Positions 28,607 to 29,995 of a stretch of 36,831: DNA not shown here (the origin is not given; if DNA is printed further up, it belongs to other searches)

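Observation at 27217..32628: Candidate undescribed system: stand-alone nurA-herA operon wired to three paralogous beta-hairpin/winged-helix proteins and a DUF523 Fe-S protein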

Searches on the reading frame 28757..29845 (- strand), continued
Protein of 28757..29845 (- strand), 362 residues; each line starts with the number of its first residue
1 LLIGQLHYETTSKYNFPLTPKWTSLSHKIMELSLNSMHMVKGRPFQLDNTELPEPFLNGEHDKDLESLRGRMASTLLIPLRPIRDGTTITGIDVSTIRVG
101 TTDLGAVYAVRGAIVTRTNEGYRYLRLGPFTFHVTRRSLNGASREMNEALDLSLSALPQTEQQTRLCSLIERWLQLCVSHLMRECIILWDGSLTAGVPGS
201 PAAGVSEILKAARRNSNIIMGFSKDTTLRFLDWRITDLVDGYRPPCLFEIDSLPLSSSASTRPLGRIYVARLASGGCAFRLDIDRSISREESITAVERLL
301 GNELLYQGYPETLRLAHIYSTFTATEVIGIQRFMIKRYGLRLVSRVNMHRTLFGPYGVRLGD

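Call 86: search_protein_families(library=ncbifam, proteins=[L002:11086-12555:+, L002:9998-11080:+, L059:7585-8796:+, L059:8789-10873:+, L029:11096-12550:+], max_evalue=0.001)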
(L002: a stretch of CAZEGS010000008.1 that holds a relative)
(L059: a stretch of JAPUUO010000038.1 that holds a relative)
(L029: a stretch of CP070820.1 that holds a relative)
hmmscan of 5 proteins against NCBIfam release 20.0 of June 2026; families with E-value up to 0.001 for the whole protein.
L002:11086-12555:+ (490 aa): 6 families
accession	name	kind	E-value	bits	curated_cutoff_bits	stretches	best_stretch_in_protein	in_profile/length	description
NF040937.1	HerA_Thermprot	equivalog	8.6e-12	44.2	800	1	132-474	114-469/487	DNA double-strand break repair helicase HerA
NF053655.1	CedD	equivalog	5.2e-10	38.6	600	1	134-466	195-525/527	DNA-translocating ATPase CedD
NF042943.1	HerA_antiphage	equivalog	9e-09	34.4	800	0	326-465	396-548/566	anti-phage-associated helicase HerA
NF040819.1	helicase_HerA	equivalog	5.8e-08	31.7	970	0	144-209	142-208/561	DNA double-strand break repair helicase HerA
NF045971.1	conju_CD1110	equivalog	0.00026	19.4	325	0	156-208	413-466/752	VirB4-like conjugal transfer ATPase, CD1110 family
NF045975.1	VirB4_plasma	equivalog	0.0009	17.1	590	0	162-208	519-565/894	Mbov_0397 family ICE element conjugal transfer ATPase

L002:9998-11080:+ (361 aa): 0 families

L059:7585-8796:+ (404 aa): 9 families
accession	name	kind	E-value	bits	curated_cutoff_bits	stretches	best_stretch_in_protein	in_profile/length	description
NF041031.1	Mre11_Sulfo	equivalog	1.6e-33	116.5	500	1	8-297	2-286/374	DNA double-strand break repair protein Mre11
NF041029.1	Mre11_Pyroc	equivalog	9.9e-33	113.6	600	2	7-114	2-107/438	DNA double-strand break repair protein Mre11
NF041030.1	Mre11_Halo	equivalog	3.3e-25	89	550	1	9-298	5-272/361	DNA double-strand break repair protein Mre11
TIGR00619.1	sbcd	subfamily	2e-12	47.5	77.65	1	9-93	4-88/252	exonuclease subunit SbcD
NF008206.2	PRK10966.1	equivalog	4.6e-11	42.4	450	1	8-93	3-87/380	exonuclease subunit SbcD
NF041753.2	sbcd_Staph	equivalog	1.1e-09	37.6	480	1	8-93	3-88/375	exonuclease subunit SbcD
TIGR00583.1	mre11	equivalog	2.1e-07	30.3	434.6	1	12-75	10-72/405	DNA repair protein (mre11)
TIGR04123.1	P_estr_lig_assc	hypoth_equivalog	2.3e-06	27.2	150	1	9-111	24-132/207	ligase-associated DNA damage response endonuclease PdeM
NF041754.1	sbcd_Bac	equivalog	0.00018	20.8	750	0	186-242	206-262/390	exonuclease subunit SbcD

L059:8789-10873:+ (695 aa): 20 families
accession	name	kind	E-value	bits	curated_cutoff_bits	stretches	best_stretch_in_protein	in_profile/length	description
NF003034.1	PRK03918.1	equivalog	5.5e-57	193.4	700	3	1-333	1-326/878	DNA double-strand break repair ATPase Rad50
NF002572.0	PRK02224.1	equivalog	1.6e-47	162.4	1087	3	1-168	1-165/888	DNA double-strand break repair ATPase Rad50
NF002244.0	PRK01156.1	equivalog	2.6e-45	154.9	847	3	1-231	1-212/895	DNA double-strand break repair ATPase Rad50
NF041035.1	Rad50_Halo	equivalog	5.4e-44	150.8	1000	2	1-353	1-346/883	DNA double-strand break repair ATPase Rad50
NF041034.1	Rad50_Sulf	equivalog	4.4e-41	140.6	1000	4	1-302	1-290/872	DNA double-strand break repair ATPase Rad50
TIGR00618.1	sbcc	subfamily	1.9e-34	118.8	478.5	2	1-498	1-488/1043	exonuclease subunit SbcC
NF053563.1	Rkd4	equivalog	4.6e-23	81.2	860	2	1-165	1-161/747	arcadin-4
NF045487.1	ASRP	equivalog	9e-20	70.8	300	1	18-608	9-539/593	archaea-specific SMC-related protein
TIGR02169.1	SMC_prok_A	equivalog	1.3e-13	49.6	729.4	1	3-525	2-498/1165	chromosome segregation protein SMC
TIGR02168.1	SMC_prok_B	equivalog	2.2e-09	35.6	567.35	1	377-525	714-861/1181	chromosome segregation protein SMC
NF045780.1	TrlF_fam_ATP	equivalog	1.5e-08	33.9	350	1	14-282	300-537/944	TrlF family AAA-like ATPase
TIGR00611.2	recf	equivalog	6.2e-08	32.2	172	1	3-96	1-97/339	DNA replication/repair protein RecF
TIGR03185.1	DNA_S_dndD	equivalog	7.3e-07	28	245.85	1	243-617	205-570/650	DNA sulfur modification protein DndD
TIGR02857.1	CydD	equivalog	1.4e-05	24.2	435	1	598-682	458-529/529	thiol reductant ABC exporter subunit CydD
NF041751.2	sbcc_Staph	equivalog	2.1e-05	22.7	920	1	27-517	31-536/1007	exonuclease subunit SbcC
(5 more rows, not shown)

L029:11096-12550:+ (485 aa): 4 families
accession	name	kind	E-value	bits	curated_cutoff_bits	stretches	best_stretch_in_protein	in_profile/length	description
NF042943.1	HerA_antiphage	equivalog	3.3e-12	45.8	800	2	312-466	383-550/566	anti-phage-associated helicase HerA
NF053655.1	CedD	equivalog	2.3e-11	43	600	1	133-440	194-502/527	DNA-translocating ATPase CedD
NF040819.1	helicase_HerA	equivalog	4.3e-09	35.4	970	0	124-207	120-206/561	DNA double-strand break repair helicase HerA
NF040937.1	HerA_Thermprot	equivalog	0.00016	20.2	800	0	364-474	354-470/487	DNA double-strand break repair helicase HerA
